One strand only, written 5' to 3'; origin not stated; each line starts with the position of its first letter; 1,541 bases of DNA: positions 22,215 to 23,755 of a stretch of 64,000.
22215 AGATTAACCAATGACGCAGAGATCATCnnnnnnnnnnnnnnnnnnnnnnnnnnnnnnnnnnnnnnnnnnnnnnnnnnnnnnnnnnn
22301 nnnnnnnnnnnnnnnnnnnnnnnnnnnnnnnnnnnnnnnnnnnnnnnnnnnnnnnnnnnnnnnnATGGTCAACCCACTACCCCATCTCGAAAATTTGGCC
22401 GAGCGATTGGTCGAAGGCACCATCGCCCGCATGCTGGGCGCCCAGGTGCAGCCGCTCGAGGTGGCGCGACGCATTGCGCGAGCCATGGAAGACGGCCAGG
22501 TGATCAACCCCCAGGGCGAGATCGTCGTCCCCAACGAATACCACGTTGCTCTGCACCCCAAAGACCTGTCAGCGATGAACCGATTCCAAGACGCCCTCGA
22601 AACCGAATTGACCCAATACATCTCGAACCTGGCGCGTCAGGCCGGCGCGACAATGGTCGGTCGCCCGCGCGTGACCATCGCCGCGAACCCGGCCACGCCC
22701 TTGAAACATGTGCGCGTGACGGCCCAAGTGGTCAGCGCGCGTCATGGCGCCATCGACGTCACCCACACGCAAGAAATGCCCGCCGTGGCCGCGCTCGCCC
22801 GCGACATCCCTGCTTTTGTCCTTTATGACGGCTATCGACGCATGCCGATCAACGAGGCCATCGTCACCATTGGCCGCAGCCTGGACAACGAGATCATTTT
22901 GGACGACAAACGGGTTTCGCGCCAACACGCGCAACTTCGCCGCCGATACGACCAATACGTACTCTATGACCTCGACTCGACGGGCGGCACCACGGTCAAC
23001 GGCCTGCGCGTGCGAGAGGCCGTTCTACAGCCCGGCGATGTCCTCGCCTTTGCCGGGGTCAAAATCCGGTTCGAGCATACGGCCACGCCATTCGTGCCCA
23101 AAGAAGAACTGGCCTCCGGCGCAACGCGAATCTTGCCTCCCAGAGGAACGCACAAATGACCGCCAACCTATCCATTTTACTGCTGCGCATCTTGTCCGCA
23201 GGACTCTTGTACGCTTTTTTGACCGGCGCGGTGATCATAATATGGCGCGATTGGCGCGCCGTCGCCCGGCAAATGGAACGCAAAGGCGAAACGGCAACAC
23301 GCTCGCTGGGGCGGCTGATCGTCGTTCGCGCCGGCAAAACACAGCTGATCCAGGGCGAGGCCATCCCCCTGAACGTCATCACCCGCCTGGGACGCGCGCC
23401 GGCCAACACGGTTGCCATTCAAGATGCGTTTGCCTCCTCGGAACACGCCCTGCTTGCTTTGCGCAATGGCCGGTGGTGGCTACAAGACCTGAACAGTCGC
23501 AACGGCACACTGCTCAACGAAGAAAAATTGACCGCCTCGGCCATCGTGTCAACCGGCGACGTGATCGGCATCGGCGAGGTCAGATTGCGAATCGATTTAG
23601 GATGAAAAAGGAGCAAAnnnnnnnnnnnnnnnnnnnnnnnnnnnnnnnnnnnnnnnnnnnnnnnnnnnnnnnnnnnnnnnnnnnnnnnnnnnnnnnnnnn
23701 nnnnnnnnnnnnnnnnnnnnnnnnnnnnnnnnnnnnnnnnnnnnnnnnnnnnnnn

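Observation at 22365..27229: Actinobacteria-type fhaA-fhaB-rodA-pbpA cell-wall cassette without pstP or pknAB, and with an MTA phosphorylase gene inserted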

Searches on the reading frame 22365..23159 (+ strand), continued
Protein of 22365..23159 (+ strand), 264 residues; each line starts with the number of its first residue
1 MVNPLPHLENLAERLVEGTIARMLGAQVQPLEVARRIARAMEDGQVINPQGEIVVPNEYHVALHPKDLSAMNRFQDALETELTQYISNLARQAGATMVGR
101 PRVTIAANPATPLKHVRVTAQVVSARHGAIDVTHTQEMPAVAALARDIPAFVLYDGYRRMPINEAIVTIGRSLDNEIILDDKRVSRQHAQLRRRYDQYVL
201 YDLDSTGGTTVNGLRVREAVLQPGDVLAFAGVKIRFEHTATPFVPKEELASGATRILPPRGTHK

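Call 23: find_related_loci(query=A1, collection=genome_contigs, flank=10000)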
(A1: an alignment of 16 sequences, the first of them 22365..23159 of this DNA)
Query A1 (264 aa) in genome_contigs; peptide patterns used: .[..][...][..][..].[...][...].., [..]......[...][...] (x = any residue, [..] = any of these).
215 stretches matched a pattern; 94 encode a relative of the query (tblastn E <= 1e-3); the best 80 are kept; 80 distinct loci.
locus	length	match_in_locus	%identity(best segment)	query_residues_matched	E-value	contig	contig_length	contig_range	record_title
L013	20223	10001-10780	70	1-261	2e-114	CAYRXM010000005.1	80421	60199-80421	MAG TPA_asm: uncultured Anaerolineae bacterium isolate binchicken_co43_70 genome assembly, contig: NODE_314_length_80421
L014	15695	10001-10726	64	1-240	6e-91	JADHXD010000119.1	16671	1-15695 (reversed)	MAG: Anaerolineae bacterium isolate BS750m-G44 BS-750m-C5597, whole genome shotgun sequence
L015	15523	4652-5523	62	1-238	1e-74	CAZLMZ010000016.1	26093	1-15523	MAG TPA_asm: uncultured Anaerolineae bacterium isolate binchicken_co81_400 genome assembly, contig: NODE_2325_length_260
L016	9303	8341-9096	45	2-237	6e-64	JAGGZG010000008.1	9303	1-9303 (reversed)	MAG: Anaerolineae bacterium isolate AUK198 PB_MBMC_152_c_000000000393, whole genome shotgun sequence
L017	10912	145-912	46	2-240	3e-63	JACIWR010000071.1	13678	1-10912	MAG: Anaerolineae bacterium isolate MAG-31 Anaerolineae_A3_bin18_Scaffold_71, whole genome shotgun sequence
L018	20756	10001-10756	46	2-240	8e-63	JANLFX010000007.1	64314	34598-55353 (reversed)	MAG: Anaerolineae bacterium isolate A05DMB24 NODE_7_length_64314_cov_9.335844, whole genome shotgun sequence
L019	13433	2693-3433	44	2-245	2e-62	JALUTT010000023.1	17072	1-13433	MAG: Anaerolineae bacterium isolate 128-326_maxbin2_scaf2bin.035 128-326_scaffold_1426_c1, whole genome shotgun sequence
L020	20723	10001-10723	47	2-236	2e-62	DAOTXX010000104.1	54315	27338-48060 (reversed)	MAG TPA_asm: Thermoflexales bacterium isolate H21_290 k133_3292985, whole genome shotgun sequence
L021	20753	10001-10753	45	2-246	4e-62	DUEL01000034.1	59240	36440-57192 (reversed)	MAG TPA_asm: Thermoflexia bacterium isolate J88 Contig34, whole genome shotgun sequence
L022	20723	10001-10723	47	2-236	6e-62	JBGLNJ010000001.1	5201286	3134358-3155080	MAG: Anaerolineae bacterium isolate PPR_0270 scaffold_52704, whole genome shotgun sequence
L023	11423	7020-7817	45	2-259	5e-61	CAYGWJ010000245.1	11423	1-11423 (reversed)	MAG TPA_asm: uncultured Anaerolineae bacterium isolate ERP119294_co2_411 genome assembly, contig: k141_1886784, whole ge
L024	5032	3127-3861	45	3-236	1e-60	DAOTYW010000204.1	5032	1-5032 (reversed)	MAG TPA_asm: Anaerolineae bacterium isolate H33_435 k95_915543, whole genome shotgun sequence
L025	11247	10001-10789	42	1-262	4e-59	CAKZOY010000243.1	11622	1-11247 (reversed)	MAG TPA_asm: uncultured Chloroflexi bacterium isolate SRR5214706_bin.33_CONCOCT_v1.1_MAG genome assembly, contig: ERZ174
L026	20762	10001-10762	44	2-248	7e-58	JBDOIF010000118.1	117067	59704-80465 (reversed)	MAG: Anaerolineae bacterium isolate TC202112_Ori_Bins009 k147_223188, whole genome shotgun sequence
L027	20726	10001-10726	45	1-236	2e-57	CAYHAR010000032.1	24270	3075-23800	MAG TPA_asm: uncultured Anaerolineae bacterium isolate ERP119294_co1_453 genome assembly, contig: NODE_2436_length_24270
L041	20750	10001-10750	42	2-248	6e-54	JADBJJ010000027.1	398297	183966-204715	MAG: Chloroflexota bacterium isolate Tumba.bins.32 NODE_38_length_398297_cov_156.142, whole genome shotgun sequence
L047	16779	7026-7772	42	2-243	3e-53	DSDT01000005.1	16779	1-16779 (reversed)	MAG TPA_asm: Chloroflexota bacterium isolate SpSt-1225 Ga0129302_1001595, whole genome shotgun sequence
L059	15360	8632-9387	41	1-243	1e-50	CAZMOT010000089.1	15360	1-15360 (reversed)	MAG TPA_asm: uncultured Anaerolineales bacterium isolate SRP068000_co2_90 genome assembly, contig: NODE_3450_length_1536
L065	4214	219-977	39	2-242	2e-48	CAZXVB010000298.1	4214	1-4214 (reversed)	MAG TPA_asm: uncultured Anaerolineales bacterium isolate binchicken_co256_477 genome assembly, contig: NODE_69545_length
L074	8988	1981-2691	38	3-236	3e-45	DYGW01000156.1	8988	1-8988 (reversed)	MAG TPA_asm: Thermoflexus sp. isolate BE2012_66_11 Afr_mines_BE2012_3177_length_8988_cov_4_096832, whole genome shotgun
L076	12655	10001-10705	38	3-234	7e-44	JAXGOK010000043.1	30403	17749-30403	MAG: Aggregatilineaceae bacterium isolate AnMBR.bin278 bin278_43, whole genome shotgun sequence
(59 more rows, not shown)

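Call 33: search_protein_families(library=pfam, proteins=[L065:1745-2539:+, L059:10675-12228:+, L076:11309-11782:+, L074:7834-8571:+, L041:11341-12243:+, L047:6006-6782:+, L002:9254-9982:+, L009:8580-9368:+], max_evalue=0.01)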
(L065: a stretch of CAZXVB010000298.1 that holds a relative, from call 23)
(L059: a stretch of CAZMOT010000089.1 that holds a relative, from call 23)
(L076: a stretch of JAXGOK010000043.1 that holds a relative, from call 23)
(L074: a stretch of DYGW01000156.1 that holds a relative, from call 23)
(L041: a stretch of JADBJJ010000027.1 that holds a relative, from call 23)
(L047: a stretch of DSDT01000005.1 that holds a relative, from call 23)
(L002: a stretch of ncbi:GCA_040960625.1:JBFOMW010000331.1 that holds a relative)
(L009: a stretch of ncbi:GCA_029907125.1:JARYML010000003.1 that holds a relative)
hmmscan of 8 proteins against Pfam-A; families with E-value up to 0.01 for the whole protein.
L065:1745-2539:+ (264 aa): 7 families
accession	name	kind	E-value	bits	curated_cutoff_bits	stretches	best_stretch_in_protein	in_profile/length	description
PF13561.12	adh_short_C2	-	1.7e-56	191.9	27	1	14-259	3-235/236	Enoyl-(Acyl carrier protein) reductase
PF00106.31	adh_short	-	4.3e-46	157.3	26.6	1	8-202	1-193/195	short chain dehydrogenase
PF23441.1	SDR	-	4.4e-07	30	27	1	122-260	127-256/258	SDR-like rossmann domain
PF08659.16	KR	-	2.7e-05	24.6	22.6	1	11-115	4-110/180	KR domain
PF13439.12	Glyco_transf_4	-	0.0011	19.4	28.5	0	169-212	8-52/170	Glycosyltransferase Family 4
PF02558.23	ApbA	-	0.0014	18.7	22.2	1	18-91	8-71/150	Ketopantoate reductase PanE/ApbA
PF13460.12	NAD_binding_10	-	0.005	17.2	27.2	0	18-195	5-150/184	NAD(P)H-binding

L059:10675-12228:+ (517 aa): 0 families

L076:11309-11782:+ (157 aa): 7 families
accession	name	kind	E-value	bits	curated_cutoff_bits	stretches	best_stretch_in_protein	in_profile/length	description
PF00583.31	Acetyltransf_1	-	1.1e-19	71.2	20.7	1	31-131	14-116/116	Acetyltransferase (GNAT) family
PF13508.13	Acetyltransf_7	-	1.4e-14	54.7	27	1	47-132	3-83/84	Acetyltransferase (GNAT) domain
PF13673.13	Acetyltransf_10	-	5.2e-10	39.8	23.6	1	47-138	31-114/128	Acetyltransferase (GNAT) domain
PF13527.13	Acetyltransf_9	-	1.1e-07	32.3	25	1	9-132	2-125/127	Acetyltransferase (GNAT) domain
PF08445.16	FR47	-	1.4e-07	31.8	22.1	1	62-136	10-82/86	FR47-like protein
PF13302.13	Acetyltransf_3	-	0.0005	21.2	25.4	1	35-132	39-138/138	Acetyltransferase (GNAT) domain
PF14542.12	Acetyltransf_CG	-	0.0047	17.5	30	1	71-109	21-59/80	GCN5-related N-acetyl-transferase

L074:7834-8571:+ (245 aa): 1 family
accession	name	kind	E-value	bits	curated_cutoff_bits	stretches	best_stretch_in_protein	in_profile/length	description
PF00643.29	zf-B_box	-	0.0035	17.9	24.1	1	33-58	5-30/42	B-box zinc finger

L041:11341-12243:+ (300 aa): 2 families
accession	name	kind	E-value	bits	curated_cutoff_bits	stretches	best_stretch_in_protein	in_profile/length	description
PF01144.29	CoA_trans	-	1.8e-25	90.1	23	1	4-224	2-216/217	Coenzyme A transferase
PF16957.11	Mal_decarbox_Al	-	0.0057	15.5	25.4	1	155-242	136-218/546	Malonate decarboxylase, alpha subunit, transporter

L047:6006-6782:+ (259 aa): 0 families

L002:9254-9982:+ (242 aa): 0 families

L009:8580-9368:+ (262 aa): 0 families

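Call 59: search_protein_families(library=pfam, alignment_id=A2, max_evalue=0.00001)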
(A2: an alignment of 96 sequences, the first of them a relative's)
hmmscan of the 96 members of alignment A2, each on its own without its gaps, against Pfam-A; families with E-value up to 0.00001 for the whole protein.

A. member 1, L013:11249-11914:+ (221 aa): 1 family
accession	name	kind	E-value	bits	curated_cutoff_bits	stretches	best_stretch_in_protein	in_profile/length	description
PF07947.19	YhhN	-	4.6e-38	131.2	25.6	1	32-216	4-181/182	YhhN family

B. families by the number of members that match (of 96 scanned): 70 families (the first 25 are shown)
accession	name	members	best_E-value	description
PF00583.31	Acetyltransf_1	8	1.8e-20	Acetyltransferase (GNAT) family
PF13508.13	Acetyltransf_7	8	3.2e-16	Acetyltransferase (GNAT) domain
PF13673.13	Acetyltransf_10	8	1.4e-13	Acetyltransferase (GNAT) domain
PF08445.16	FR47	8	1.7e-10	FR47-like protein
PF13424.12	TPR_12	7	7.9e-46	Tetratricopeptide repeat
PF01144.29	CoA_trans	6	1.1e-36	Coenzyme A transferase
PF13527.13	Acetyltransf_9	6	4.7e-08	Acetyltransferase (GNAT) domain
PF07719.23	TPR_2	4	3.6e-20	Tetratricopeptide repeat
PF00108.29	Thiolase_N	3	2.8e-91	Thiolase, N-terminal domain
PF02803.24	Thiolase_C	3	1.6e-44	Thiolase, C-terminal domain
PF13374.12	TPR_10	3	1.2e-34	Tetratricopeptide repeat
PF00515.34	TPR_1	3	4.3e-23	Tetratricopeptide repeat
PF13176.12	TPR_7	3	1e-22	Tetratricopeptide repeat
PF17874.7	TPR_MalT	3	1.9e-18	MalT-like TPR region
PF13181.12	TPR_8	3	6.5e-18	Tetratricopeptide repeat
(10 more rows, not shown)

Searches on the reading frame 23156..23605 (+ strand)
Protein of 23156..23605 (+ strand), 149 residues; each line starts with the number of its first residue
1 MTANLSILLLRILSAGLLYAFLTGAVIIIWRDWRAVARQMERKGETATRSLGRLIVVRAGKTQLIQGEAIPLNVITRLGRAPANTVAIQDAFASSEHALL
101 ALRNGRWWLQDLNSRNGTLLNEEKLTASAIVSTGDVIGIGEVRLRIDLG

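Call 5: search_protein_families(library=pfam, proteins=[window:23156-23605:+], max_evalue=0.01)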
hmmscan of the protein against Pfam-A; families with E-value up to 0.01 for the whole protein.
window:23156-23605:+ (149 aa): 2 families
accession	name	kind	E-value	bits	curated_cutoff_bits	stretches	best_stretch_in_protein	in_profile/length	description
PF00498.31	FHA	-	1.1e-16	61.4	20.7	1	76-140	1-67/67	FHA domain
PF16697.10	Yop-YscD_cpl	-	3.1e-11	43.8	33.2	1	67-146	9-90/94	Inner membrane component of T3SS, cytoplasmic domain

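Call 6: search_protein_families(library=ncbifam, proteins=[window:23156-23605:+], max_evalue=0.01)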
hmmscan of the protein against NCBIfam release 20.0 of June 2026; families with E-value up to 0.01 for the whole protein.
window:23156-23605:+ (149 aa): 5 families
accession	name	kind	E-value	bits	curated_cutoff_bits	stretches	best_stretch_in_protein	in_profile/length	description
NF049868.1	FhaB_Rv0019c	equivalog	7.6e-22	78.1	125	1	40-145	54-157/158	FHA domain-containing protein FhaB/FipA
NF041660.2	oxygluDhInhib_OdhI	equivalog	1.2e-08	34.9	200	1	69-144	50-125/130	oxoglutarate dehydrogenase inhibitor Odhl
TIGR03354.1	VI_FHA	hypoth_equivalog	4.5e-08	33.3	120.25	1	77-148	27-103/420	type VI secretion system-associated FHA domain protein TagH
NF052573.1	HisKinEspAMyxo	equivalog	1e-05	23.8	1400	1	54-142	26-114/755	serine histidine kinase EspA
NF033760.1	gliding_GltG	equivalog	0.0079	14.8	650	1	75-147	25-97/650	adventurous gliding motility protein GltG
